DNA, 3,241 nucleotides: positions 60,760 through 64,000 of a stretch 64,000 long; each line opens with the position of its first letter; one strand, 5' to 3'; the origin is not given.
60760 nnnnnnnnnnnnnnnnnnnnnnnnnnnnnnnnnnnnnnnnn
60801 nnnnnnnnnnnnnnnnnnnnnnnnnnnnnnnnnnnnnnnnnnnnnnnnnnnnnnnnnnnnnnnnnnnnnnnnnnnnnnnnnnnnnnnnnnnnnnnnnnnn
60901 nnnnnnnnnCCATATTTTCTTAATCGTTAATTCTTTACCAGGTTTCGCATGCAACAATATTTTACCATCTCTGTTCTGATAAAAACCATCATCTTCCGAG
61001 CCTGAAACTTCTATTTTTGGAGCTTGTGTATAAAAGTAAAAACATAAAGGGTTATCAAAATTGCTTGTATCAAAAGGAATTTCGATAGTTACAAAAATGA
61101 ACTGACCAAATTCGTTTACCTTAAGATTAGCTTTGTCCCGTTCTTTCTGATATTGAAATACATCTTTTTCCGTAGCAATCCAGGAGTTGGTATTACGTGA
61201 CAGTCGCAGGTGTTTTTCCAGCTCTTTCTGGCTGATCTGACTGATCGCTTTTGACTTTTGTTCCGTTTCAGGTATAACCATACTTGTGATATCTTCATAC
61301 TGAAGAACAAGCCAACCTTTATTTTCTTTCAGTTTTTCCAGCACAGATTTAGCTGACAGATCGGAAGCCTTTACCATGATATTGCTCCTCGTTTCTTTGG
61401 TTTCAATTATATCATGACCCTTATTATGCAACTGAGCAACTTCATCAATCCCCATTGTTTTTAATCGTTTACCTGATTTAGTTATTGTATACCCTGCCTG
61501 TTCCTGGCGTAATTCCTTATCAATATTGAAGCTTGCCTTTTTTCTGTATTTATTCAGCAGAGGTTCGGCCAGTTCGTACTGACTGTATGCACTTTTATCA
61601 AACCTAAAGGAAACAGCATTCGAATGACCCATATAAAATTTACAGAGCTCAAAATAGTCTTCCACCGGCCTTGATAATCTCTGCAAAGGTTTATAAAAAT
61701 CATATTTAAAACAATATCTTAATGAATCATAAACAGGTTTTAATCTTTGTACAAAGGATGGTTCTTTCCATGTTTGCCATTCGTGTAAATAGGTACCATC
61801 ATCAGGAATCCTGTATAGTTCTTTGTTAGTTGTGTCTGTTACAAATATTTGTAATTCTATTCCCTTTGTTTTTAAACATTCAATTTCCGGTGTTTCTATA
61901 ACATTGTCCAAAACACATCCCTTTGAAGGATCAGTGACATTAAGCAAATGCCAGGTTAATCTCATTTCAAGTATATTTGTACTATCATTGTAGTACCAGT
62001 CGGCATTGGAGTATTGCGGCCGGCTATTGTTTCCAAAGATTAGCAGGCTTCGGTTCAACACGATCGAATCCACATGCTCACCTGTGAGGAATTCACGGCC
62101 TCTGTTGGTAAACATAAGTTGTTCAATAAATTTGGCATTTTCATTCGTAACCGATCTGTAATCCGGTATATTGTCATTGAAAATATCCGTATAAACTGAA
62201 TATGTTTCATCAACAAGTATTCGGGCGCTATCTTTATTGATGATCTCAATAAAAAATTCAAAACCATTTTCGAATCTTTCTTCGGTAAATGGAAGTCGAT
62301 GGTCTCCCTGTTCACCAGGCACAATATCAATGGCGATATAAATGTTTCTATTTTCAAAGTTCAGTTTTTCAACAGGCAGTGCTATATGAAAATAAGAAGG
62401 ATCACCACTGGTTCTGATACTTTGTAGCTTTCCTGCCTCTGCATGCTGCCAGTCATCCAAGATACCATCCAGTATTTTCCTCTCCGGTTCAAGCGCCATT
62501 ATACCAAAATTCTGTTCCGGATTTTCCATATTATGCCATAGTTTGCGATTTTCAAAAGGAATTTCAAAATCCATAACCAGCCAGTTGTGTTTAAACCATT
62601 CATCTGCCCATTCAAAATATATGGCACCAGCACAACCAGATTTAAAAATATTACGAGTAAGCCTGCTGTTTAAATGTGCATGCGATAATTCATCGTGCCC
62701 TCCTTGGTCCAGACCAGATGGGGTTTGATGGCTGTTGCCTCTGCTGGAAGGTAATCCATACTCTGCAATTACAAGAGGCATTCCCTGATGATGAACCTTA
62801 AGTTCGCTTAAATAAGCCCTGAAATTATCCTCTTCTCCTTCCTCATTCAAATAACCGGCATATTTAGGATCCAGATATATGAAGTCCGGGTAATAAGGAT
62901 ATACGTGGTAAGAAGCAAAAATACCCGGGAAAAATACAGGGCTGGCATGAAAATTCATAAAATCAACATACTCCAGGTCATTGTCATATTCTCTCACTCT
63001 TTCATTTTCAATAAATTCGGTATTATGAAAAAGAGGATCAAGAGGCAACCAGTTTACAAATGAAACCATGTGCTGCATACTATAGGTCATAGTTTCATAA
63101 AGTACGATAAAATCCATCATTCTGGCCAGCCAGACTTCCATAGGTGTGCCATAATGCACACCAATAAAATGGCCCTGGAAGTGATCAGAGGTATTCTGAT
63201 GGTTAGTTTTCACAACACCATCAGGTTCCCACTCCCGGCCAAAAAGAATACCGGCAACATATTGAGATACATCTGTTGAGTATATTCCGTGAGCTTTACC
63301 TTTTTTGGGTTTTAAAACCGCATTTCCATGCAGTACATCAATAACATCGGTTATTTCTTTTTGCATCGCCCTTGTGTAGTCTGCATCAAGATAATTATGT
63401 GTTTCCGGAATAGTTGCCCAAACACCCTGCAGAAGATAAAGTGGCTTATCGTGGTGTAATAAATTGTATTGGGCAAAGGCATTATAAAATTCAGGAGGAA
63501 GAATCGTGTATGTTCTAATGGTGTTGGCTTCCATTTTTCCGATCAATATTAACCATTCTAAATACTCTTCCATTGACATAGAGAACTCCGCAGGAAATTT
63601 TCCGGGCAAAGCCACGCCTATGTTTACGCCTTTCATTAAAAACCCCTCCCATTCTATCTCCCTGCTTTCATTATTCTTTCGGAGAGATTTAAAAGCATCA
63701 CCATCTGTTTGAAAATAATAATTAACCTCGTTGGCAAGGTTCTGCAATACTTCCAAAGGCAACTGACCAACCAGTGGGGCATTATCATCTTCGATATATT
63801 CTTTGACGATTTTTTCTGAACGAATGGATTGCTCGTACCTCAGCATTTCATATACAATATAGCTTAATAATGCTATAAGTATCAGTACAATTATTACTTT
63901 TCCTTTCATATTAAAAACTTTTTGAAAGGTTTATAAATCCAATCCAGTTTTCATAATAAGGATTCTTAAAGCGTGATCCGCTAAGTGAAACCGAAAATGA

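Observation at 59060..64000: Tightly coupled operon of at least three genes encoding a GH-like/CE4-like giant protein and a large lipoprotein: candidate uncharacterised exopolysaccharide-processing system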

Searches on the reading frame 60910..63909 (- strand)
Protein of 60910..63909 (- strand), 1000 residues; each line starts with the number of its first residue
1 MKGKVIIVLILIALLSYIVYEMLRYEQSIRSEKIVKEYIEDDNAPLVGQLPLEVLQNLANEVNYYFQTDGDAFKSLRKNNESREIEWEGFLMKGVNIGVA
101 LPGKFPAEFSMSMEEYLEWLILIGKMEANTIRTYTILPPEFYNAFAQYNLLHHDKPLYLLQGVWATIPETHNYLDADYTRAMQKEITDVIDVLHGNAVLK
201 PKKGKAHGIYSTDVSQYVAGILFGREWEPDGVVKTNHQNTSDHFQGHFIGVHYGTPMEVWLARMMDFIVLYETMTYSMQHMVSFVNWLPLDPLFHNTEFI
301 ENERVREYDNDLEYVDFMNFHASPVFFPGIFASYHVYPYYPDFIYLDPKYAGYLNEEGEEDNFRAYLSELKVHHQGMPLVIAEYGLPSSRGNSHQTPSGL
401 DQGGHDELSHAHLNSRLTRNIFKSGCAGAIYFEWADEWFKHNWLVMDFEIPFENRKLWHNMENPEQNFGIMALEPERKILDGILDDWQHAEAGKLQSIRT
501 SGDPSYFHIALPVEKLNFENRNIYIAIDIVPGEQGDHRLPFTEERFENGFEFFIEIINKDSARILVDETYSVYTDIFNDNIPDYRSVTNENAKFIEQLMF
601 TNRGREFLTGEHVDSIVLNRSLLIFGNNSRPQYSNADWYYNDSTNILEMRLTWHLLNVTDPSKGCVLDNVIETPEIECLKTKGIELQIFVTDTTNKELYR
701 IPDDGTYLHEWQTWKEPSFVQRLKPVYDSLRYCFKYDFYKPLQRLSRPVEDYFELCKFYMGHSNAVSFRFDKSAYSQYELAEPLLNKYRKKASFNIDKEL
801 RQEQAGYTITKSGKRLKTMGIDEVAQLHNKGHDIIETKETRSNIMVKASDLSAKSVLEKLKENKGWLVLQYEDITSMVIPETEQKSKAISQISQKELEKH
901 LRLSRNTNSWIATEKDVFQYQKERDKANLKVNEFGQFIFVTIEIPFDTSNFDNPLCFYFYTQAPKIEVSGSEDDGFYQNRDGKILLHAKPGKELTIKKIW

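Call 4: search_protein_families(library=pfam, proteins=[window:60910-63909:-], max_evalue=1)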
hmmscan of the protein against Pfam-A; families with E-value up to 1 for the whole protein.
window:60910-63909:- (1000 aa): 0 families

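Call 5: search_protein_families(library=ncbifam, proteins=[window:60910-63909:-], max_evalue=1)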
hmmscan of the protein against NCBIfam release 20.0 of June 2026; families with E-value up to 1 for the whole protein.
window:60910-63909:- (1000 aa): 0 families

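Call 6: find_encoding_contigs(protein=window:60910-63909:-, flank=10000, max_places=6)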
Protein window:60910-63909:- (1000 aa): no gene with exactly this product is on record in the collection.

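Call 7: find_homologous_proteins(query=window:60910-63909:-)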
Query window:60910-63909:- (1000 aa): 4137 proteins with E <= 0.001 among 8000 candidates; the best 120 are listed.
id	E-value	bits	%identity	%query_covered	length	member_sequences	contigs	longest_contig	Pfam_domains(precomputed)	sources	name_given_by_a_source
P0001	0.0e+0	2300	100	98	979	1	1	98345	-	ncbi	-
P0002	0.0e+0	1547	64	100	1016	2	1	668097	-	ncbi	-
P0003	0.0e+0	1547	64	100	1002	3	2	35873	-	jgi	jgi:hypothetical protein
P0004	0.0e+0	1517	63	100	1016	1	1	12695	-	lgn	-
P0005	0.0e+0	1327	53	100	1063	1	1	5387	-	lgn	-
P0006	0.0e+0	1280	53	100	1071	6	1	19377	-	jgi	jgi:hypothetical protein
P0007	0.0e+0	1153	49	100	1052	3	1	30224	-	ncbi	ncbi:MAG: hypothetical protein ACQESX_03745 [Bacteroidota bacterium]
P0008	0.0e+0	1151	50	100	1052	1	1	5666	-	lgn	-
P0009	0.0e+0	1151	49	100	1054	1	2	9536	PF01522.27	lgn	-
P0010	0.0e+0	1142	49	100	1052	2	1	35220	-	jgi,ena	-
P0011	0.0e+0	1132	49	100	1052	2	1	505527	-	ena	-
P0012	0.0e+0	1118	49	100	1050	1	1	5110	-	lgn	-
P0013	0.0e+0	1117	48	100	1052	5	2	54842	-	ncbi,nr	ncbi:MAG: hypothetical protein K9I29_00385 [Bacteroidales bacterium]|nr:hypothetical protein [Bacter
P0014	0.0e+0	1111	48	100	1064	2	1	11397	-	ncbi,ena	-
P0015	0.0e+0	1109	48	100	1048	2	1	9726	-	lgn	-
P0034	0.0e+0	1070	47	100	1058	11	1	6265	PF01522.27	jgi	-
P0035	0.0e+0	1069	47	100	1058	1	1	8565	PF01522.27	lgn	-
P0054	0.0e+0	1048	52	83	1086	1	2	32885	PF01522.27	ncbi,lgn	-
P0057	0.0e+0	1047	52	82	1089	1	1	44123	PF01522.27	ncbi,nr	ncbi:MAG: polysaccharide deacetylase family protein [Bacteroidales bacterium]|nr:polysaccharide deac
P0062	0.0e+0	1044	46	100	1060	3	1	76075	-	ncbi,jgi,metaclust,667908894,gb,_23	metaclust:\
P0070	0.0e+0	1036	52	83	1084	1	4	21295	PF01522.27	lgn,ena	-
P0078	0.0e+0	1031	51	81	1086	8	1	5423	PF01522.27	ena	-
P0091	0.0e+0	1021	51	83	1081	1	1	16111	PF01522.27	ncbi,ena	-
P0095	0.0e+0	1018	46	98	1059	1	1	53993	PF01522.27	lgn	-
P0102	3.0e-298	1011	46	98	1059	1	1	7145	PF01522.27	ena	-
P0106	4.6e-295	1000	50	82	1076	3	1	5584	PF01522.27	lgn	-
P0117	9.0e-288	976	44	100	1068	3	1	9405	PF01522.27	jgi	jgi:hypothetical protein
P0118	4.9e-287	973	48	88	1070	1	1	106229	PF01522.27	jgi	jgi:hypothetical protein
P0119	1.1e-286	972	44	100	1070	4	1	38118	PF01522.27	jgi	-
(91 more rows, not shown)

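Call 8: find_encoding_contigs(protein=P0001, flank=10000, max_places=4)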
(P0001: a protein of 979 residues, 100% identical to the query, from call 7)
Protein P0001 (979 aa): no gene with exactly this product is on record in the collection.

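Call 9: find_encoding_contigs(protein=P0002, flank=10000, max_places=3)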
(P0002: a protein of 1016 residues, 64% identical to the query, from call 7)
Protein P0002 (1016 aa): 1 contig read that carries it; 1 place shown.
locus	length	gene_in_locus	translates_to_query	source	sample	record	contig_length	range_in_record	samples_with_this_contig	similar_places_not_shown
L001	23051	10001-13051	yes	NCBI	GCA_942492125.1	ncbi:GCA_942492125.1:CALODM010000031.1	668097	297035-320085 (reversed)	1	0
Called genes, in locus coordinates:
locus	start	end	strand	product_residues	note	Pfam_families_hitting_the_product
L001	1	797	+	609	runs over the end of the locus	PF01483:P_proprotein (faint), PF13573:SprB, PF18962:Por_Secre_tail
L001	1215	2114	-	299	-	PF00483:NTP_transferase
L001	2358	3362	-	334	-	PF02445:NadA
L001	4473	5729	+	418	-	PF01832:Glucosaminidase, PF23577:LysM_RLK (faint), PF01476:LysM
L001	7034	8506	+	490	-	PF00535:Glycos_transf_2, PF13641:Glyco_tranf_2_3, PF03142:Chitin_synth_2, PF13632:Glyco_trans_2_3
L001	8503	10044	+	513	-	PF00515:TPR_1 (faint), PF07719:TPR_2 (faint), PF13432:TPR_16, PF14559:TPR_19, PF14559:TPR_19, PF13428:TPR_14 (weak), PF13414:TPR_11 (weak), PF14559:TPR_19 (weak), +11 more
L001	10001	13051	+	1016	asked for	-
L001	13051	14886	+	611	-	-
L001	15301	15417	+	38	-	-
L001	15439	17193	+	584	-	PF00128:Alpha-amylase (faint)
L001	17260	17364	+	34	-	-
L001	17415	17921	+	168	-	PF00485:PRK (weak)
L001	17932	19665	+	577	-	PF00128:Alpha-amylase, PF16657:Malt_amylase_C (weak), PF23915:SusG_C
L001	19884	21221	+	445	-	PF01569:PAP2, PF22778:VCPO_2nd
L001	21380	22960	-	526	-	PF00474:SSF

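Call 14: search_solved_structures(query=A1, max_evalue=10, show_alignments=3)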
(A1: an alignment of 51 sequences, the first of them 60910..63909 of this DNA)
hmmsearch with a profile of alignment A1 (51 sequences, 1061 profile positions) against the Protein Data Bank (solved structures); distinct sequences matched with E-value up to 10: 4.
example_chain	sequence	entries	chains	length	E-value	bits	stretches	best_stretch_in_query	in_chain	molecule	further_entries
6dq3_A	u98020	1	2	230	4e-05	25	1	766-873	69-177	Polysaccharide deacetylase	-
7ax7_A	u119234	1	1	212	0.015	16.4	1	767-938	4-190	Endo-1,4-beta-xylanase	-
4u10_A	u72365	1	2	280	0.044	14.9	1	766-852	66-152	Poly-beta-1,6-N-acetyl-D-glucosamine N-deacetylase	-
1chm_A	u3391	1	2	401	1.6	9.8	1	317-347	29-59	CREATINE AMIDINOHYDROLASE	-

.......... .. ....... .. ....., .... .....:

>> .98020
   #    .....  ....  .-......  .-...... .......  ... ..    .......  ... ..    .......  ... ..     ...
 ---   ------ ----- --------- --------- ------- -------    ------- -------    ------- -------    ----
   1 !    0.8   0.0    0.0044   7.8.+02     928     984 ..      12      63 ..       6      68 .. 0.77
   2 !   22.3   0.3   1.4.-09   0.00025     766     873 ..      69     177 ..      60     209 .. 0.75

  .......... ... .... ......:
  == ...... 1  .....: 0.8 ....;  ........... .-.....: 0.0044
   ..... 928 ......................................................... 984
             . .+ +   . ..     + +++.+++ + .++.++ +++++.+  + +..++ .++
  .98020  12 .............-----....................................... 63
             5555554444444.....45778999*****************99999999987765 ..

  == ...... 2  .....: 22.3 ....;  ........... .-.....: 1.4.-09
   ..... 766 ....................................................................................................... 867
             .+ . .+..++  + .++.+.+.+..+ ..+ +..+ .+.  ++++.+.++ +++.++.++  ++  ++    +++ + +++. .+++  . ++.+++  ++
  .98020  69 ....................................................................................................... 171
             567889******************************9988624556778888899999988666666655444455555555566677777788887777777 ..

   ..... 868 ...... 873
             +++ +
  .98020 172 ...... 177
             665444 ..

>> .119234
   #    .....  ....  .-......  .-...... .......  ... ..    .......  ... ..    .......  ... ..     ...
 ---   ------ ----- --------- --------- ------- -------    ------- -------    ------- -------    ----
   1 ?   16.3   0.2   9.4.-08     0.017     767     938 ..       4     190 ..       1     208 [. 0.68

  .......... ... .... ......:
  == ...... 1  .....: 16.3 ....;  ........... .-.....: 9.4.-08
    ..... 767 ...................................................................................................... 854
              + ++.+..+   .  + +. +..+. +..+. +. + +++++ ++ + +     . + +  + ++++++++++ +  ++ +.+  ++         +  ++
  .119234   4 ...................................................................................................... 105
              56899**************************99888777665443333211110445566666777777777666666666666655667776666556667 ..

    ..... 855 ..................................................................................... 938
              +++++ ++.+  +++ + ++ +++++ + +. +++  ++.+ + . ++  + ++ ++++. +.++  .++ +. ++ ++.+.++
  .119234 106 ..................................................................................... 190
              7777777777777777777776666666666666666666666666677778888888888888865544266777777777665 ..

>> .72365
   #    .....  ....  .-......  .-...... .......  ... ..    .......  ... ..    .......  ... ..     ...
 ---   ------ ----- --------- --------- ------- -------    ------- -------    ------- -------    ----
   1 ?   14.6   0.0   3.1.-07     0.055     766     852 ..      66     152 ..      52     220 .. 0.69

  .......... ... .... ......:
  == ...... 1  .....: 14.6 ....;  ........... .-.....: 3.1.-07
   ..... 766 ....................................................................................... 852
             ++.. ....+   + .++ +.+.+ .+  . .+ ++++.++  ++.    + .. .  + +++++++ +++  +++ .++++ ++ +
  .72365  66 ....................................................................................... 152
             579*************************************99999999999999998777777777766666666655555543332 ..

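Call 15: find_related_loci(query=A1, collection=genome_contigs, flank=10000)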
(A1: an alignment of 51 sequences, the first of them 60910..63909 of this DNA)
Query A1 (1000 aa) in genome_contigs; peptide patterns used: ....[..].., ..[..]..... (x = any residue, [..] = any of these).
600 stretches matched a pattern (row limit reached: there are more); 591 encode a relative of the query (tblastn E <= 1e-3); the best 80 are kept; 80 distinct loci.
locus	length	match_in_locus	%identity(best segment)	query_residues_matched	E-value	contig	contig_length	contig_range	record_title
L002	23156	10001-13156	48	1-1000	0e+0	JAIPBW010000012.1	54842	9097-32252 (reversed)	MAG: Bacteroidales bacterium isolate Tobar18m-G2 Tobar18m-C112, whole genome shotgun sequence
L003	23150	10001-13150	48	1-1000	0e+0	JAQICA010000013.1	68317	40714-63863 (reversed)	MAG: Salinivirgaceae bacterium isolate GH44 k119_323237, whole genome shotgun sequence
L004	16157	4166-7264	48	17-997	0e+0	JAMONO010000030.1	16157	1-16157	MAG: Flavobacteriales bacterium isolate 4281-140_metabat2_scaf2bin.049 4281-140_scaffold_1515_c1, whole genome shotgun s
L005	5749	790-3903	47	1-999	0e+0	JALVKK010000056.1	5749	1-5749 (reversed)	MAG: Flavobacteriales bacterium isolate A1_metabat2_scaf2bin.149 A1_NODE_13325_length_5749_cov_41.305229, whole genome s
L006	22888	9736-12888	46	1-1000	0e+0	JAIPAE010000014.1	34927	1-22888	MAG: Bacteroidales bacterium isolate Tobar15.5-16.5m-G4 Tobar15-5-16-5m-C676, whole genome shotgun sequence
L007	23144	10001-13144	46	1-1000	0e+0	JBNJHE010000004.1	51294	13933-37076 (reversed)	MAG: Bacteroidota bacterium isolate Y22_14dBSe1.bin.11 NODE_151_length_51294_cov_21.346362, whole genome shotgun sequenc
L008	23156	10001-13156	48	1-990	0e+0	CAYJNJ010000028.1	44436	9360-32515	MAG TPA_asm: uncultured Bacteroidales bacterium isolate ERP124720_co1_67 genome assembly, contig: NODE_1177_length_44436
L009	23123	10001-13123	45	1-997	0e+0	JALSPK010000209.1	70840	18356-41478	MAG: Saprospiraceae bacterium isolate 356-284_metabat2_scaf2bin.048 356-284_scaffold_86_c1, whole genome shotgun sequenc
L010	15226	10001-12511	47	1-834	0e+0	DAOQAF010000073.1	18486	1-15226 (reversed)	MAG TPA_asm: Bacteroidales bacterium isolate AMR_MDS_1269 NODE_3147_length_18486_cov_11.015951, whole genome shotgun seq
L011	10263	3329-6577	46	1-999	0e+0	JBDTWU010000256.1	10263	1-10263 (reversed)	MAG: bacterium isolate cluster4_bin.1 NODE_17778_length_10263_cov_4.499118, whole genome shotgun sequence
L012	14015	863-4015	40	1-986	0e+0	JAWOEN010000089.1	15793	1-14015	MAG: Candidatus Cloacimonadales bacterium isolate BLK5-3.bin.22 k191_1913015, whole genome shotgun sequence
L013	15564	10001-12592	45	2-864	0e+0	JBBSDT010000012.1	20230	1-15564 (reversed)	MAG: Ignavibacteria bacterium isolate LS1_sbin.22 LS1_sbin.22_K_4173_L_20230_cov_9.3833, whole genome shotgun sequence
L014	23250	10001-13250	49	2-999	0e+0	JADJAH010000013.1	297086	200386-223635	MAG: Ignavibacteria bacterium isolate AalW_18-Q3-R10-53_BATAC.340 tig00011510-10-2974020, whole genome shotgun sequence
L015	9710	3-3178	49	3-997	0e+0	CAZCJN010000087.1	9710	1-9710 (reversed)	MAG TPA_asm: uncultured Bacteroidia bacterium isolate binchicken_co396_338 genome assembly, contig: NODE_9697_length_971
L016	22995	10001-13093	50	53-999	0e+0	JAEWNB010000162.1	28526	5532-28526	MAG: Bacteroidetes bacterium isolate OH_PDB_151 k127_1658262, whole genome shotgun sequence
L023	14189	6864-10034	46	1-999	0e+0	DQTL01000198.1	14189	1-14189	MAG TPA_asm: Lutibacter sp. isolate SZUA-1414 k95_434851, whole genome shotgun sequence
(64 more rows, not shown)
